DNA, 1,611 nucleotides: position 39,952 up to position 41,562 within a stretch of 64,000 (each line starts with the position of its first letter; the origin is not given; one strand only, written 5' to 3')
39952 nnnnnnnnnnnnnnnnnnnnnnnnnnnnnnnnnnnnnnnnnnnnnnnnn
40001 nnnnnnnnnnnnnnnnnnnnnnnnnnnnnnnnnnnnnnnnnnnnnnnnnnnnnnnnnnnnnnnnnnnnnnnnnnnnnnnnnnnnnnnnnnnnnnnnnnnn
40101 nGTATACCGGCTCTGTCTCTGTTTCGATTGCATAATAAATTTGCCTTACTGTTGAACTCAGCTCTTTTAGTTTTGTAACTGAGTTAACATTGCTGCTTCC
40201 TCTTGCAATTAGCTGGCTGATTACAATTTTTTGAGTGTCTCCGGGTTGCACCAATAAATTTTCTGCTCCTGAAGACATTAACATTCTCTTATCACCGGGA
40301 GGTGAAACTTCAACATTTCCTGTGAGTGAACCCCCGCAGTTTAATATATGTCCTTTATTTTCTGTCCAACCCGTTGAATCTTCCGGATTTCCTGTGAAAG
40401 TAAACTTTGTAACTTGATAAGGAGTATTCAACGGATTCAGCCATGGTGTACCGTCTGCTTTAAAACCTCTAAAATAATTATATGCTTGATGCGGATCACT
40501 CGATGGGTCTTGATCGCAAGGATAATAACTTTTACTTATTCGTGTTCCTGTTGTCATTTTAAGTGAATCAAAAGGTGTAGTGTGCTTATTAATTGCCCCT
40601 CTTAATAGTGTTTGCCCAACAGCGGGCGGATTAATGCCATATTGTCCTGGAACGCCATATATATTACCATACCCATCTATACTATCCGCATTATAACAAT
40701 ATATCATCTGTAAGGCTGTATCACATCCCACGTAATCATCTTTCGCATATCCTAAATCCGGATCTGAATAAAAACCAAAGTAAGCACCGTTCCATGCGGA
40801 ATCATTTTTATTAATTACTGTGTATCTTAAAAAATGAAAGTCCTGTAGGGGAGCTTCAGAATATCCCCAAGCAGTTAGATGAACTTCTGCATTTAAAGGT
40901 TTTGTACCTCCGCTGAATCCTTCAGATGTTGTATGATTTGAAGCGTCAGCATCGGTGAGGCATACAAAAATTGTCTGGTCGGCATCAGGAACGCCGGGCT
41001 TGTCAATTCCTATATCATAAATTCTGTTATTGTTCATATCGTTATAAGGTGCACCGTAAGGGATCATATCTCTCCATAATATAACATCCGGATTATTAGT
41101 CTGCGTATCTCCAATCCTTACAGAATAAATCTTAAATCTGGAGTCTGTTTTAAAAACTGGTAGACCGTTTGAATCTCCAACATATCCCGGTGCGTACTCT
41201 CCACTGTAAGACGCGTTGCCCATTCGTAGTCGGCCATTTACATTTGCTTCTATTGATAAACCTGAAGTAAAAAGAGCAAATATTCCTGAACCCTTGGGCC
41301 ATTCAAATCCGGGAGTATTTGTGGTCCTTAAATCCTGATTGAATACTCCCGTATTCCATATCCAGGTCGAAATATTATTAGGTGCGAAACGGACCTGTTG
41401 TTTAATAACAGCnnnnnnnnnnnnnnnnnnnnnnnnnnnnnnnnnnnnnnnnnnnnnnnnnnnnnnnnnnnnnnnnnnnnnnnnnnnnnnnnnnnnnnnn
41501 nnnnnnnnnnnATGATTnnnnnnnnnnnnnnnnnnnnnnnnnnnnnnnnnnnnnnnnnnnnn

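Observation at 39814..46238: Tandem array of 3.5 paralogous T9SS-cargo genes sharing an uncharacterised ~430-aa secreted core domain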

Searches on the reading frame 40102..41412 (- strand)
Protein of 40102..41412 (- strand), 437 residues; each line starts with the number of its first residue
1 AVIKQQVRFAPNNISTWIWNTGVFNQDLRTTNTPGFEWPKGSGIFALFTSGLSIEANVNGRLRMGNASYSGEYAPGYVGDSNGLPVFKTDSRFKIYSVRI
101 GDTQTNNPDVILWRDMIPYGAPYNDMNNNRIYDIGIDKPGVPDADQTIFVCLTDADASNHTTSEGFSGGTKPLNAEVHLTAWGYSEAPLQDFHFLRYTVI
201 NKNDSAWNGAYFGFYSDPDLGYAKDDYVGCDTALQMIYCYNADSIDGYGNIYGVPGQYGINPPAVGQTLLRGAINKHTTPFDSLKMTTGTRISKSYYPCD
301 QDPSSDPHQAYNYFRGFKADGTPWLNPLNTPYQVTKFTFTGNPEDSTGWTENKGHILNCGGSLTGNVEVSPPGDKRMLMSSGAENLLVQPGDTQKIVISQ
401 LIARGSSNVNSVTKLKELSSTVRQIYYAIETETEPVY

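Call 20: search_protein_representatives(protein=window:40102-41412:-)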
Query: 437 residues. Proteins with E-value up to 0.001 (for the whole library): 5046; up to 1e-10: 2749; up to 1e-30: 472. The best 150 are listed.
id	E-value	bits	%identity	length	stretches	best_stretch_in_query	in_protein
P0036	1.3e-140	485.8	55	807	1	4-427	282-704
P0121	3.0e-137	474.7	54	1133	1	2-426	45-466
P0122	1.1e-130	453.1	53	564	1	8-426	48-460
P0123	5.7e-123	427.6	51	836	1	11-427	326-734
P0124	7.6e-120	417.3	53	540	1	1-427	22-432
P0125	1.4e-119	416.4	51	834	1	11-428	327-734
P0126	1.8e-119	416.1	51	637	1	7-424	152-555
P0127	1.9e-117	409.4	49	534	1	5-427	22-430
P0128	2.0e-117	409.3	52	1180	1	2-427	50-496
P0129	9.0e-116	403.9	50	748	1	7-424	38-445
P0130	3.5e-115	402.0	50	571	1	4-427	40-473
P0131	5.8e-115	401.2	66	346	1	1-276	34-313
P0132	1.0e-114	400.4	56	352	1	116-433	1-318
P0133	3.7e-114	398.6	50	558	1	11-427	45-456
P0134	5.6e-114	398.0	47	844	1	6-430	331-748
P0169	1.2e-68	248.6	34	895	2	8-424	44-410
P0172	5.7e-59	216.7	40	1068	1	8-434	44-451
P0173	9.9e-56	206.0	38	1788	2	32-427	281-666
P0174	1.2e-55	205.7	39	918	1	11-427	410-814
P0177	2.4e-53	198.1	38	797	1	10-430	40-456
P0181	1.1e-51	192.6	41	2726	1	8-427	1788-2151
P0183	3.8e-51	190.9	41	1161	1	10-426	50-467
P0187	3.4e-48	181.1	39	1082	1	9-427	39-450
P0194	5.1e-46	174.0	37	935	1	9-426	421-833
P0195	1.0e-45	173.0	38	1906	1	6-426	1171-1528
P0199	2.6e-45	171.7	38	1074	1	11-417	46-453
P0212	6.8e-44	167.0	37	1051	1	8-427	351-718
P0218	4.0e-43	164.4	38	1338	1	10-426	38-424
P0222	8.4e-43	163.4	37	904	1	8-425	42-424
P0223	8.6e-43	163.3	37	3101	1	9-423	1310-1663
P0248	7.6e-41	156.9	35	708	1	9-428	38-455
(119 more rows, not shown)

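Call 22: search_protein_families(library=pfam, proteins=[P0121, P0128, P0172, P0174, P0183, P0194, P0218, P0169], max_evalue=0.001)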
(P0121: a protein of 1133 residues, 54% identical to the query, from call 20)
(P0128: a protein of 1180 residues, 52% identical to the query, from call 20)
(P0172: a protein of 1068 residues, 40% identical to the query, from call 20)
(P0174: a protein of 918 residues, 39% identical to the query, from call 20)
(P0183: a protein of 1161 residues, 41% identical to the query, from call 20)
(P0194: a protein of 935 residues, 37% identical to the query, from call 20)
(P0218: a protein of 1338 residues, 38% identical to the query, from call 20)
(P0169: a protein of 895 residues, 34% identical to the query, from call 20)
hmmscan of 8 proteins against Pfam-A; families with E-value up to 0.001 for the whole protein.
P0121 (1133 aa): 0 families

P0128 (1180 aa): 0 families

P0172 (1068 aa): 0 families

P0174 (918 aa): 1 family
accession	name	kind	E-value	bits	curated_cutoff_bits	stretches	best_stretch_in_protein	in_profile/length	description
PF18962.6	Por_Secre_tail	-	3e-10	40.7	27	1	840-915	2-74/75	Secretion system C-terminal sorting domain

P0183 (1161 aa): 2 families
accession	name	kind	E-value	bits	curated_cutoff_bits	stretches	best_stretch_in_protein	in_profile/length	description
PF13860.13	FlgD_ig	-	1.7e-07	31.5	27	1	1089-1140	21-71/79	FlgD Ig-like domain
PF18962.6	Por_Secre_tail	-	1.2e-05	26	27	1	1073-1146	2-66/75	Secretion system C-terminal sorting domain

P0194 (935 aa): 1 family
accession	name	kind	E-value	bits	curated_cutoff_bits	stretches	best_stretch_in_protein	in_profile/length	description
PF18962.6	Por_Secre_tail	-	1.2e-14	54.8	27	1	857-932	2-74/75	Secretion system C-terminal sorting domain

P0218 (1338 aa): 2 families
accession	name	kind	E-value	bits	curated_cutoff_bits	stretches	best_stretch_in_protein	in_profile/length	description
PF13860.13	FlgD_ig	-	8e-07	29.4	27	1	1256-1313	13-71/79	FlgD Ig-like domain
PF18962.6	Por_Secre_tail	-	0.00073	20.2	27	1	1247-1315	2-62/75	Secretion system C-terminal sorting domain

P0169 (895 aa): 2 families
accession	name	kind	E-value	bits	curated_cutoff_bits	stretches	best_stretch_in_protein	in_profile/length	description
PF18962.6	Por_Secre_tail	-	1.9e-05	25.3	27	1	815-892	2-74/75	Secretion system C-terminal sorting domain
PF13860.13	FlgD_ig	-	2.9e-05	24.4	27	1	829-881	19-74/79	FlgD Ig-like domain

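Call 28: search_protein_families(library=pfam, proteins=[P0181, P0223, P0173, P0195], max_evalue=0.001)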
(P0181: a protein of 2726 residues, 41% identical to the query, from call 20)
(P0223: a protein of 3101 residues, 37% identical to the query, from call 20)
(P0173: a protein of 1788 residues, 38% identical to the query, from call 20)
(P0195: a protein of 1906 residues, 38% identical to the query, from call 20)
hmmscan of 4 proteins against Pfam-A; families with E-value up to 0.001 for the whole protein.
P0181 (2726 aa): 9 families
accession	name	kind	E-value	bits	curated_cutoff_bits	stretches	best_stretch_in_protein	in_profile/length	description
PF13385.13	Laminin_G_3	-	5.4e-50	169.9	27.6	2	717-864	1-151/151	Concanavalin A-like lectin/glucanases superfamily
PF13517.12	FG-GAP_3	-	7.1e-38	129.5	26.9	6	1212-1279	1-61/61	FG-GAP-like repeat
PF06452.16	CBM9_1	-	8.3e-15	55.6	23.4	1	69-244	22-181/185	Carbohydrate family 9 binding domain-like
PF07593.17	UnbV_ASPIC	-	4.7e-12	46.1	23.4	1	1364-1428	1-65/68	ASPIC and UnbV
PF07676.18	PD40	-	4.8e-11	42.7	20.9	0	591-613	15-38/38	WD40-like Beta Propeller Repeat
PF01839.29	FG-GAP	-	1.5e-10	41.1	22.1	0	1098-1115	3-20/37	FG-GAP repeat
PF18962.6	Por_Secre_tail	-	2.3e-08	34.6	27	1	2648-2723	2-74/75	Secretion system C-terminal sorting domain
PF25174.1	Beta-prop_THOC3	-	8.6e-06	25.4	305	1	509-630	54-173/272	THOC3 beta-propeller domain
PF25460.1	Beta-prop_Aladin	-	0.00027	20.6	171.1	1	491-609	100-219/340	Aladin seven-bladed propeller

P0223 (3101 aa): 12 families
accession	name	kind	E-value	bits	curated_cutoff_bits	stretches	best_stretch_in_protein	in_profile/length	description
PF13385.13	Laminin_G_3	-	1.3e-91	305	27.6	4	288-434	1-150/151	Concanavalin A-like lectin/glucanases superfamily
PF13517.12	FG-GAP_3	-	2.5e-55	185.4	26.9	6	2181-2243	1-61/61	FG-GAP-like repeat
PF01839.29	FG-GAP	-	3.6e-28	97.4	22.1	1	2331-2350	3-22/37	FG-GAP repeat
PF00041.27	fn3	-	1.2e-15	58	25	1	1681-1760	10-83/84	Fibronectin type III domain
PF02210.31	Laminin_G_2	-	1.4e-14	55.1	22.9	1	1898-1952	47-104/126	Laminin G domain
PF01833.30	TIG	-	3.7e-09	36.9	20.9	1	2068-2133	1-67/84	IPT/TIG domain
PF16743.10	PliI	-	4.7e-05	23.5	27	0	2228-2250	62-84/123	Periplasmic lysozyme inhibitor of I-type lysozyme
PF00054.30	Laminin_G_1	-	6.8e-05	23.5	24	0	1898-1954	47-106/131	Laminin G domain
PF25059.1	FN3_DSCAM-DSCAML_C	-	0.00036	21.3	39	0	907-972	12-78/89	DSCAM/DSCAML C-terminal Fn3-like domain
PF14783.12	BBS2_Mid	-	0.0004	20.9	27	0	2486-2525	2-40/108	Ciliary BBSome complex subunit 2, middle region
PF02973.23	Sialidase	-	0.00075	19.5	26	0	373-436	116-183/189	Sialidase, N-terminal domain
PF13860.13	FlgD_ig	-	0.00079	19.8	27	0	3027-3073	13-59/79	FlgD Ig-like domain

P0173 (1788 aa): 2 families
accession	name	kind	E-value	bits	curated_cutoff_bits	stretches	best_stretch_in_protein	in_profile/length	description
PF14870.12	PSII_BNR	-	8.1e-38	130.8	27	3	987-1075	6-97/303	Photosynthesis system II assembly factor YCF48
PF18962.6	Por_Secre_tail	-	1.2e-08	35.6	27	1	1703-1768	2-64/75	Secretion system C-terminal sorting domain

P0195 (1906 aa): 3 families
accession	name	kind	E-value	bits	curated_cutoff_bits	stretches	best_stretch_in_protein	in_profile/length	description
PF18998.6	Flg_new_2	-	1.7e-51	172.5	23.6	4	412-479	2-71/73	Divergent InlB B-repeat domain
PF13385.13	Laminin_G_3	-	1.4e-24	87.4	27.6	1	855-1002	14-150/151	Concanavalin A-like lectin/glucanases superfamily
PF18962.6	Por_Secre_tail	-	4.6e-10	40.1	27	1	1828-1903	2-74/75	Secretion system C-terminal sorting domain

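Call 50: search_solved_structures(query=A3, max_evalue=10, show_alignments=2)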
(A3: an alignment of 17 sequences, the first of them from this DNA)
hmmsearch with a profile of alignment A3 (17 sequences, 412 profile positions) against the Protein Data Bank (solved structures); distinct sequences matched with E-value up to 10: 1.
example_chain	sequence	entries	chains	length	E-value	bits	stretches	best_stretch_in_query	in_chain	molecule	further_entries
9d2f_I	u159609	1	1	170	0.99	11.5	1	20-61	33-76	MORN repeat-containing protein 5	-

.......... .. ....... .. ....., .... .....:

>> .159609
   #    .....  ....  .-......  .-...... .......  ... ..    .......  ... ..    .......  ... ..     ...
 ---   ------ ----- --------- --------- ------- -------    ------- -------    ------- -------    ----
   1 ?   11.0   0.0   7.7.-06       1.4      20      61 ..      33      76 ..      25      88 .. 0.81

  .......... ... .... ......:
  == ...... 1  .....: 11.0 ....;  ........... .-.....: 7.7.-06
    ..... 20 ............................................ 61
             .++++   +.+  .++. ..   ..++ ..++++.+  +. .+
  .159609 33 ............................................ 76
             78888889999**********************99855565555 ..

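Call 53: find_related_loci(query=A4, collection=genome_contigs, flank=8000)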
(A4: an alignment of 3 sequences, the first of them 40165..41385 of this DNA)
Query A4 (407 aa) in genome_contigs; peptide patterns used: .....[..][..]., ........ (x = any residue, [..] = any of these).
50 stretches matched a pattern; 11 encode a relative of the query (tblastn E <= 1e-3); 11 distinct loci.
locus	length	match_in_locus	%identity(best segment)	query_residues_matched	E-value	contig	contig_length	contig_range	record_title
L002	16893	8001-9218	62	1-407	5e-169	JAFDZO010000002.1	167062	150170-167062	MAG: Bacteroidetes bacterium isolate SZAS-86 BACT-TMP-12__2__length-167062, whole genome shotgun sequence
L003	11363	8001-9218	64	1-407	2e-168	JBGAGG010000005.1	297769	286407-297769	MAG: Ignavibacteria bacterium isolate MAG_MBR_H125.35 MBRH125-35_opera_contig_269, whole genome shotgun sequence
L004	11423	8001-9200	54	2-407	6e-140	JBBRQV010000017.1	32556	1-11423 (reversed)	MAG: Ignavibacteria bacterium isolate metawrap_la1_8 W_la1_8_k141_376590L_32556_cov_9.9971, whole genome shotgun sequenc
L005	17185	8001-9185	56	3-407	2e-139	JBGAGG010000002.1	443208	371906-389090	MAG: Ignavibacteria bacterium isolate MAG_MBR_H125.35 MBRH125-35_opera_contig_150, whole genome shotgun sequence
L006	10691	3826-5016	55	3-407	1e-137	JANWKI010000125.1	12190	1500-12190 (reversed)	MAG: Ignavibacteria bacterium isolate CRAIB_MAG89 c_000000085865, whole genome shotgun sequence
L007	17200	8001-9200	53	2-407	6e-123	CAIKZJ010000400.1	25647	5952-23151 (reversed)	MAG: uncultured Ignavibacteriae bacterium isolate LaPlata_bin-1896 genome assembly, contig: bin-1896:400/470, whole geno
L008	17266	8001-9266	50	3-407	7e-123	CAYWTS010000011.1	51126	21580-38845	MAG TPA_asm: uncultured Ignavibacteriales bacterium isolate binchicken_co107_109 genome assembly, contig: NODE_1678_leng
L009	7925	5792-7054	48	3-407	1e-120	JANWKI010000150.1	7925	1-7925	MAG: Ignavibacteria bacterium isolate CRAIB_MAG89 c_000000106724, whole genome shotgun sequence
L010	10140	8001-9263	47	3-407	2e-119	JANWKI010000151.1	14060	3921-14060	MAG: Ignavibacteria bacterium isolate CRAIB_MAG89 c_000000106787, whole genome shotgun sequence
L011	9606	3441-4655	49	3-407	1e-115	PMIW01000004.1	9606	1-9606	MAG: Ignavibacteriae bacterium isolate fen_1279 73.20120600_E3D.161_contig_399327, whole genome shotgun sequence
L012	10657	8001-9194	44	1-407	2e-103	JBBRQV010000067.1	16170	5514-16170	MAG: Ignavibacteria bacterium isolate metawrap_la1_8 W_la1_8_k141_1042523L_16170_cov_9.0000, whole genome shotgun sequen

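Call 54: list_cluster_members(proteins=[P0169, P0172, P0174, P0177, P0183, P0187, P0199, P0212, P0222, P0248])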
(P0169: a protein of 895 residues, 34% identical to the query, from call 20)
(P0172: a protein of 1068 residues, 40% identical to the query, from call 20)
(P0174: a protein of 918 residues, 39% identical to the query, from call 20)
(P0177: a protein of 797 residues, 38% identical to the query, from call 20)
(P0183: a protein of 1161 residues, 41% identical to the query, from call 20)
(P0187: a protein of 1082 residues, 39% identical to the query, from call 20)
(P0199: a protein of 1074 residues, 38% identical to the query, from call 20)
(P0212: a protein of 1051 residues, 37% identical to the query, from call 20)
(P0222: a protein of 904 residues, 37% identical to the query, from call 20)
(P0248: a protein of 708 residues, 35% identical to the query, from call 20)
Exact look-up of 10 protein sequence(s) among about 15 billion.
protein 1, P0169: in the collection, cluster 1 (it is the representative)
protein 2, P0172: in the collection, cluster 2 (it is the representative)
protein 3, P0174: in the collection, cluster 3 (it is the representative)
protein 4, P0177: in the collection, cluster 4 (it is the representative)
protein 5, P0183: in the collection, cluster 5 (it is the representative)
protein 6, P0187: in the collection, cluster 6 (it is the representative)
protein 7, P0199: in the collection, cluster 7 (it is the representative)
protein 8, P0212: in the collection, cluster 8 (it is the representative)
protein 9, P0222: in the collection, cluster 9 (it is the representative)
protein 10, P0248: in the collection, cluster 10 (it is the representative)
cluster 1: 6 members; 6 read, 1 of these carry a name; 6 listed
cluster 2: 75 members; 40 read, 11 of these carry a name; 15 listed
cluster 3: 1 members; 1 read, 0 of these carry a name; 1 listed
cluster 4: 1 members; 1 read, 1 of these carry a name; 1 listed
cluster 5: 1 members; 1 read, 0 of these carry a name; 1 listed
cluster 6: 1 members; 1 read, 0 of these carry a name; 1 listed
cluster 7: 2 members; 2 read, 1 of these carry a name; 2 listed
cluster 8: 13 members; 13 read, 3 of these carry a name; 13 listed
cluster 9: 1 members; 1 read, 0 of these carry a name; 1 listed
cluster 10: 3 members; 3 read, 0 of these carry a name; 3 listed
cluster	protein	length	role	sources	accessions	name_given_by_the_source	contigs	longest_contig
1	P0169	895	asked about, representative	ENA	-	-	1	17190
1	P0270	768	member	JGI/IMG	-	hypothetical protein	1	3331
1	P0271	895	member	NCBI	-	-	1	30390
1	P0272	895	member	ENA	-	-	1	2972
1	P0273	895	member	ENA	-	-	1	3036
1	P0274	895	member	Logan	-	-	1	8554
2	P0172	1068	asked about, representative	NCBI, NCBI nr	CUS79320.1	hypothetical protein JGI20_00595 [Candidatus Kryptobacter tengchongensis]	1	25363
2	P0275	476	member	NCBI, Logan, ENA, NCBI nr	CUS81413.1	hypothetical protein JGI14_101014 [Candidatus Kryptonium thompsonii] | hypothetical protein JGI14_101014 [Candidatus Kryptonium thompsoni]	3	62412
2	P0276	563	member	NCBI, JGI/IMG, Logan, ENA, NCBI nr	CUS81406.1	hypothetical protein JGI14_101013 [Candidatus Kryptonium thompsonii] | hypothetical protein JGI14_101013 [Candidatus Kryptonium thompsoni]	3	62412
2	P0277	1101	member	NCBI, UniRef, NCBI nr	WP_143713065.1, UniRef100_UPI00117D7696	hypothetical protein [Candidatus Kryptobacter tengchongensis] | hypothetical protein n=1 Tax=Kryptobacter tengchongensis TaxID=1643429 RepID=UPI00117D7696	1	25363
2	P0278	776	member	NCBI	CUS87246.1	hypothetical protein JGI16_11084, partial [Candidatus Kryptonium thompsonii]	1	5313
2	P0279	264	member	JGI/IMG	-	hypothetical protein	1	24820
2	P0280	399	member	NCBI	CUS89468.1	hypothetical protein JGI15_105010, partial [Candidatus Kryptonium thompsonii]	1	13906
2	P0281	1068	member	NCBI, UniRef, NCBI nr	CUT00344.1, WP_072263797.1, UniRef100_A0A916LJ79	hypothetical protein [Candidatus Kryptobacter tengchongensis] | Por secretion system C-terminal sorting domain-containing protein n=1 Tax=Kryptobacter ...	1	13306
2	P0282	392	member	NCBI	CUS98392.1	hypothetical protein JGI22_00359, partial [Candidatus Kryptobacter tengchongensis]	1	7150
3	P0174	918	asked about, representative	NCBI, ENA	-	-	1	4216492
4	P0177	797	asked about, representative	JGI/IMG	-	hypothetical protein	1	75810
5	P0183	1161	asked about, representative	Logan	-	-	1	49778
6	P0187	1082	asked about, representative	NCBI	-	-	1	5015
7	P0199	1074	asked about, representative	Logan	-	-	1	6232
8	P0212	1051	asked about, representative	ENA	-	-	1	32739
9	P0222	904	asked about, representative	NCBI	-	-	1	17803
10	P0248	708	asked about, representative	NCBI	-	-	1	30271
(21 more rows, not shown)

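Call 56: find_encoding_contigs(protein=P0174, flank=10000, max_places=2)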
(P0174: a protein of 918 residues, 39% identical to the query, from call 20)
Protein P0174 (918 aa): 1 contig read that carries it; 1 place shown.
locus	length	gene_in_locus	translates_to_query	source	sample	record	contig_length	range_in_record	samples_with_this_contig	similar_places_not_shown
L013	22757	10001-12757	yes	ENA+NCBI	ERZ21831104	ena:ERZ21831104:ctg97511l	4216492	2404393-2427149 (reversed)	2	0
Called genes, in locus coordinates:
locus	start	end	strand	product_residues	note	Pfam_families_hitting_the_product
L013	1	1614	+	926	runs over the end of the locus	PF18962:Por_Secre_tail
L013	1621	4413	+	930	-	PF18962:Por_Secre_tail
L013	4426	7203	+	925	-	PF18962:Por_Secre_tail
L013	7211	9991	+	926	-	PF18962:Por_Secre_tail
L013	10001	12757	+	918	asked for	PF18962:Por_Secre_tail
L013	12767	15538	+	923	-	PF18962:Por_Secre_tail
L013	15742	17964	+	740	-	PF18962:Por_Secre_tail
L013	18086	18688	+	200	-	-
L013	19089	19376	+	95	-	PF12797:Fer4_2 (weak), PF00037:Fer4, PF12837:Fer4_6 (faint), PF13237:Fer4_10 (faint), PF13459:Fer4_15 (faint), PF14697:Fer4_21, PF12838:Fer4_7, PF13187:Fer4_9 (weak), +2 more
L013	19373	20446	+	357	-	PF01855:POR_N, PF02780:Transketolase_C (weak), PF17147:PFOR_II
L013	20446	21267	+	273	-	PF02775:TPP_enzyme_C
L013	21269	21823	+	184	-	PF01558:POR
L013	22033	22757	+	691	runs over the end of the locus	-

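Call 57: find_encoding_contigs(protein=P0172, flank=10000, max_places=2)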
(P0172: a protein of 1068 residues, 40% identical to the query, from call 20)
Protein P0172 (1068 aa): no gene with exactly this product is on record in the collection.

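Call 58: find_encoding_contigs(protein=P0183, flank=10000, max_places=2)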
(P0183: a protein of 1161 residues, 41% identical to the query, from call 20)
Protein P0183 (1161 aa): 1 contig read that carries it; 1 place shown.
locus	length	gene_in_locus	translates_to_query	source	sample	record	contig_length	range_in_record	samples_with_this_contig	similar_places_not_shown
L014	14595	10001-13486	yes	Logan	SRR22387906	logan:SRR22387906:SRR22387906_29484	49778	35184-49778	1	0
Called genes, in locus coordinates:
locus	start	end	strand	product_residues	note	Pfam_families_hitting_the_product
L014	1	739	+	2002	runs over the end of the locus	PF13426:PAS_9, PF13185:GAF_2, PF08447:PAS_3, PF00989:PAS, PF08448:PAS_4, PF13426:PAS_9, PF13492:GAF_3, PF00512:HisKA, +9 more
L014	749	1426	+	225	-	PF00072:Response_reg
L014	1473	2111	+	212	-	-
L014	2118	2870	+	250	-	PF13525:YfiO, PF13174:TPR_6 (faint)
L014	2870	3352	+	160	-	PF03061:4HBT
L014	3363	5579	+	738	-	PF01839:FG-GAP (faint), PF13517:FG-GAP_3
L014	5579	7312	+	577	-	-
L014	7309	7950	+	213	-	PF02463:SMC_N (faint), PF13555:AAA_29 (weak), PF00005:ABC_tran, PF13304:AAA_21 (faint)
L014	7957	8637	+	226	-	PF03379:CcmB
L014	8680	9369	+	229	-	PF01578:Cytochrom_C_asm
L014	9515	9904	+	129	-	PF03100:CcmE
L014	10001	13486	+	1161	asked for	PF18962:Por_Secre_tail (faint), PF13860:FlgD_ig (weak)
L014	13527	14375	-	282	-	PF00288:GHMP_kinases_N, PF08544:GHMP_kinases_C (weak)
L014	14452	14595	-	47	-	?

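Call 76: search_protein_families(library=pfam, alignment_id=A3, max_evalue=5)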
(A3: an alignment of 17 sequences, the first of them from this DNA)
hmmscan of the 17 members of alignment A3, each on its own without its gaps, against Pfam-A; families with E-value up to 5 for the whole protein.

A. member 1, seq(437 aa): 0 families

B. families by the number of members that match (of 17 scanned): 4 families
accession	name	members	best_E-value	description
PF19092.6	DUF5780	1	0.063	Family of unknown function (DUF5780)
PF00775.27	Dioxygenase_C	1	0.091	Dioxygenase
PF03220.18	Tombus_P19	1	0.28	Tombusvirus P19 core protein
PF01939.22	NucS_C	1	0.31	Endonuclease NucS C-terminal domain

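Call 86: find_homologous_proteins(query=A3, max_evalue=0.00001)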
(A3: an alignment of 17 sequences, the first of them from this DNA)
Query A3 (17 sequences) (437 aa, profile of the alignment): 531 proteins with E <= 0.00001 among 6141 candidates; the best 120 are listed.
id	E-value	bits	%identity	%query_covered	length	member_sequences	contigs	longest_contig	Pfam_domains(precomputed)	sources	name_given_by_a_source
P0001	9.5e-144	497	100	100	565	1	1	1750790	PF18962.8,PF13860.13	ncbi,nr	ncbi:MAG: T9SS type A sorting domain-containing protein [Bacteroidetes bacterium]|nr:T9SS type A sor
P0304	3.4e-141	489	33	96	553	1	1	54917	PF18962.8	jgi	jgi:hypothetical protein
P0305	5.1e-141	488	34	96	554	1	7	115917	PF18962.8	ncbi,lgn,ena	-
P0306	1.4e-138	480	32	96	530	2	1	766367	PF18962.8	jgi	-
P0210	4.3e-138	479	33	98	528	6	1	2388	PF18962.8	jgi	-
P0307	9.1e-136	471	32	97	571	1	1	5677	PF18962.8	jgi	jgi:hypothetical protein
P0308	1.1e-135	471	35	96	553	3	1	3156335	PF18962.8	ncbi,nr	ncbi:MAG: T9SS type A sorting domain-containing protein [Ignavibacteriales bacterium]|nr:T9SS type A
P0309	1.6e-135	470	33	95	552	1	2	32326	PF18962.8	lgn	-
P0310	2.0e-135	470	36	97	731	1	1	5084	-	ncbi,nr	ncbi:MAG: hypothetical protein Q8K98_04730, partial [Bacteroidota bacterium]|nr:hypothetical protein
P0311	9.6e-135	468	32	93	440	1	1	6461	-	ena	-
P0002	3.5e-133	463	70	100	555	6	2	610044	PF18962.8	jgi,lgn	jgi:hypothetical protein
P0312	1.4e-132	461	33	96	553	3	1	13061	PF18962.8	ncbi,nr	ncbi:MAG: T9SS type A sorting domain-containing protein [Melioribacteraceae bacterium]|nr:T9SS type 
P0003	6.2e-131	455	67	98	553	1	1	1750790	PF18962.8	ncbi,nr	ncbi:MAG: T9SS type A sorting domain-containing protein [Bacteroidetes bacterium]|nr:T9SS type A sor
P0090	1.1e-128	448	51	97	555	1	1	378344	PF18962.8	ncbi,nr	ncbi:MAG: T9SS type A sorting domain-containing protein [Bacteroidetes bacterium]|nr:T9SS type A sor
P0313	1.7e-128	447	31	97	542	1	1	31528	PF18962.8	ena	-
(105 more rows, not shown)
